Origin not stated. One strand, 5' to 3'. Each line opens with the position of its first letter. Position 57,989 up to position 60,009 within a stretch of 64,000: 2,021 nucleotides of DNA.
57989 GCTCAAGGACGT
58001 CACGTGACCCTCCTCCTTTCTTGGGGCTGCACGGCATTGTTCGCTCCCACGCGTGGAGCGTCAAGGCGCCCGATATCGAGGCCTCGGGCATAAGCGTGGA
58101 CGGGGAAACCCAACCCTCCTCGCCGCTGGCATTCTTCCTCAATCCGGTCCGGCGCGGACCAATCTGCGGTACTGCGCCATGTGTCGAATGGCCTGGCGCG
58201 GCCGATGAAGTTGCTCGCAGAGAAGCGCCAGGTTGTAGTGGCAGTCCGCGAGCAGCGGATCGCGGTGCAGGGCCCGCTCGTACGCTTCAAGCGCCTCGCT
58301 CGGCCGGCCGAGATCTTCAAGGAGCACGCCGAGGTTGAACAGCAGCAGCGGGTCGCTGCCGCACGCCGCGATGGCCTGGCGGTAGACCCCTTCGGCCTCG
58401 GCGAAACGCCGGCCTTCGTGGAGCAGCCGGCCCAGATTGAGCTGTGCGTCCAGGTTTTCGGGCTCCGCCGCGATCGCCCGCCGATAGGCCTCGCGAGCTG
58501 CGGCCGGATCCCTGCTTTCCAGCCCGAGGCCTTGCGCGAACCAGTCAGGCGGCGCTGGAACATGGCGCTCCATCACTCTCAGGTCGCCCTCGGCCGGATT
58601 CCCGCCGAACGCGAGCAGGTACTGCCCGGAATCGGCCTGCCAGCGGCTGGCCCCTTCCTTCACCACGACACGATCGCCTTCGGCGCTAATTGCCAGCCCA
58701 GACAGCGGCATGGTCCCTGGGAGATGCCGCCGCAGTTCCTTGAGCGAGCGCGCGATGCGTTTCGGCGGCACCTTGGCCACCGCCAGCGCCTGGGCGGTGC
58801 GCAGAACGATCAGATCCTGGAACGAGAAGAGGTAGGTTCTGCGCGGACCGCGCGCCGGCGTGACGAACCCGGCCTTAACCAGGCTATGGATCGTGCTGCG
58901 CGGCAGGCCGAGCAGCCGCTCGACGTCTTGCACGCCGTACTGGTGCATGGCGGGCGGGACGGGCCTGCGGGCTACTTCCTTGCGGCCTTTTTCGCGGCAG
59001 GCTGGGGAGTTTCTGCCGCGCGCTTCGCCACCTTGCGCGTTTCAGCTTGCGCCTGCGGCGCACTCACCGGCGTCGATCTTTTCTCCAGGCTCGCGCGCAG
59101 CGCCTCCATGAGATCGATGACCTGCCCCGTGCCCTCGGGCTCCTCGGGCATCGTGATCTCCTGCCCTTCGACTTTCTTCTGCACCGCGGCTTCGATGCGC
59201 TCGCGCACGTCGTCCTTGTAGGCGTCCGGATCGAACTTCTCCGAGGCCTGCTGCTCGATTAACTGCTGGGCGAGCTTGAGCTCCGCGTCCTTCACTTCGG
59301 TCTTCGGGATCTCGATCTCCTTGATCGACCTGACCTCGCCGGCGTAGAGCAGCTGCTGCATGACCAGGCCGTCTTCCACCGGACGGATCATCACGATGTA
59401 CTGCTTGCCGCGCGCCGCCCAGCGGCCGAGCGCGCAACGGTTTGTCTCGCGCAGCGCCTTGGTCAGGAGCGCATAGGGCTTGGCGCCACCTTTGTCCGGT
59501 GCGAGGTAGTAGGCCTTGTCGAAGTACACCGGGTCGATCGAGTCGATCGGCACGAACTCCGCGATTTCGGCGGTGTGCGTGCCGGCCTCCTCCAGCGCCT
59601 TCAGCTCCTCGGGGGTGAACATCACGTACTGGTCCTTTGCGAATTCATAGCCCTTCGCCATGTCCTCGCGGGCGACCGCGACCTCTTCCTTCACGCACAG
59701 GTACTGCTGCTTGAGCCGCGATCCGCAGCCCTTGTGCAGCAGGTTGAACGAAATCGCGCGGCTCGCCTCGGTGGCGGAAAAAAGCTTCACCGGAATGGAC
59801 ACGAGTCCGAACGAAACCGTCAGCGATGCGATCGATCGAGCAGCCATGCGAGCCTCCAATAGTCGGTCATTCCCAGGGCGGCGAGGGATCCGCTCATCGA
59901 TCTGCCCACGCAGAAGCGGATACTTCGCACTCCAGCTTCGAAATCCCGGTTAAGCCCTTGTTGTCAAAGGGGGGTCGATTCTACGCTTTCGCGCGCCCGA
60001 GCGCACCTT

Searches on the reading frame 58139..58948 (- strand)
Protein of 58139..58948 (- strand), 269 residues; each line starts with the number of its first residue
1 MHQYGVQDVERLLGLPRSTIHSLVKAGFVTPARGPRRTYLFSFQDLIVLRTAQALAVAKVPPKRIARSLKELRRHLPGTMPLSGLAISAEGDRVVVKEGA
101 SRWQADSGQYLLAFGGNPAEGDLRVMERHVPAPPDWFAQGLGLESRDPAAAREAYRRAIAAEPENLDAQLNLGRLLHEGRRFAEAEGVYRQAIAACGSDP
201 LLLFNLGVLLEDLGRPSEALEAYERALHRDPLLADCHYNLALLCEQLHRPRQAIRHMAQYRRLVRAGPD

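Call 78: search_protein_families(library=pfam, proteins=[window:58139-58948:-])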
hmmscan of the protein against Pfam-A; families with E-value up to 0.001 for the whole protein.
window:58139-58948:- (269 aa): 17 families
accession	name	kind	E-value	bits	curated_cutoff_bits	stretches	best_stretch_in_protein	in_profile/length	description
PF13432.12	TPR_16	-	2.7e-18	66.5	32.7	2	143-200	8-65/65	Tetratricopeptide repeat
PF07719.23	TPR_2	-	2.6e-17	61.9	27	1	201-231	2-32/34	Tetratricopeptide repeat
PF13431.12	TPR_17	-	1e-16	60.1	24.4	0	189-221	2-34/34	Tetratricopeptide repeat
PF00515.34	TPR_1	-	2e-16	59.4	27.8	1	202-231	3-32/34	Tetratricopeptide repeat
PF13414.12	TPR_11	-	2e-13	50.2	26.8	1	213-244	7-38/42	TPR repeat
PF14559.12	TPR_19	-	3.3e-13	50.2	25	2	143-194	2-53/68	Tetratricopeptide repeat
PF13428.12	TPR_14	-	3.4e-13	49.3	23.5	2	167-208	2-43/44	Tetratricopeptide repeat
PF13181.12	TPR_8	-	8.1e-12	44.8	25.7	0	203-231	4-32/34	Tetratricopeptide repeat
PF13424.12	TPR_12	-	5.7e-11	42.9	30.1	0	203-227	48-72/77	Tetratricopeptide repeat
PF13176.12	TPR_7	-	7.4e-10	38.6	27.9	1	203-232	2-33/36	Tetratricopeptide repeat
PF13174.12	TPR_6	-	2.5e-07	31.3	26.3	0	203-231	3-31/33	Tetratricopeptide repeat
PF24575.1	TPR_Slam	-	7.8e-07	29.9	35.2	0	137-186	51-101/104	Surface lipoprotein assembly modifier, N-terminal TPR repeats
PF13374.12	TPR_10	-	1.6e-06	28.3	27.5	0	167-195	3-31/42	Tetratricopeptide repeat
PF13411.12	MerR_1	-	5.7e-06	26.8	21.6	1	6-71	3-68/69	MerR HTH family regulatory protein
PF12728.13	HTH_17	-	5.5e-05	23.8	27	1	4-47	2-44/51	Helix-turn-helix domain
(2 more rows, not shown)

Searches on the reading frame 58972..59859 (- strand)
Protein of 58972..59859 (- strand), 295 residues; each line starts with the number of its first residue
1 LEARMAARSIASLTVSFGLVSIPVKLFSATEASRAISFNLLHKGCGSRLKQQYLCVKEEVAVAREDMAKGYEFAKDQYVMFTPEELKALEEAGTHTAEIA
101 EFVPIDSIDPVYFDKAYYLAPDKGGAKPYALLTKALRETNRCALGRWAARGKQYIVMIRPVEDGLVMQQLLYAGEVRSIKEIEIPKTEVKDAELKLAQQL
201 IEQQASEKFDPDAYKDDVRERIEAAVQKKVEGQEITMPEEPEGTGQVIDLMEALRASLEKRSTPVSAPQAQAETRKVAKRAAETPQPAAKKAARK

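Call 78: search_protein_families(library=pfam, proteins=[window:58972-59859:-])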
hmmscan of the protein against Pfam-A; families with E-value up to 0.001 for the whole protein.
window:58972-59859:- (295 aa): 1 family
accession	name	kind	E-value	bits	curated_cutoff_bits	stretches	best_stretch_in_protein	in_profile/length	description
PF02735.22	Ku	-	7.5e-51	173.2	25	1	16-195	1-189/190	Ku70/Ku80 beta-barrel domain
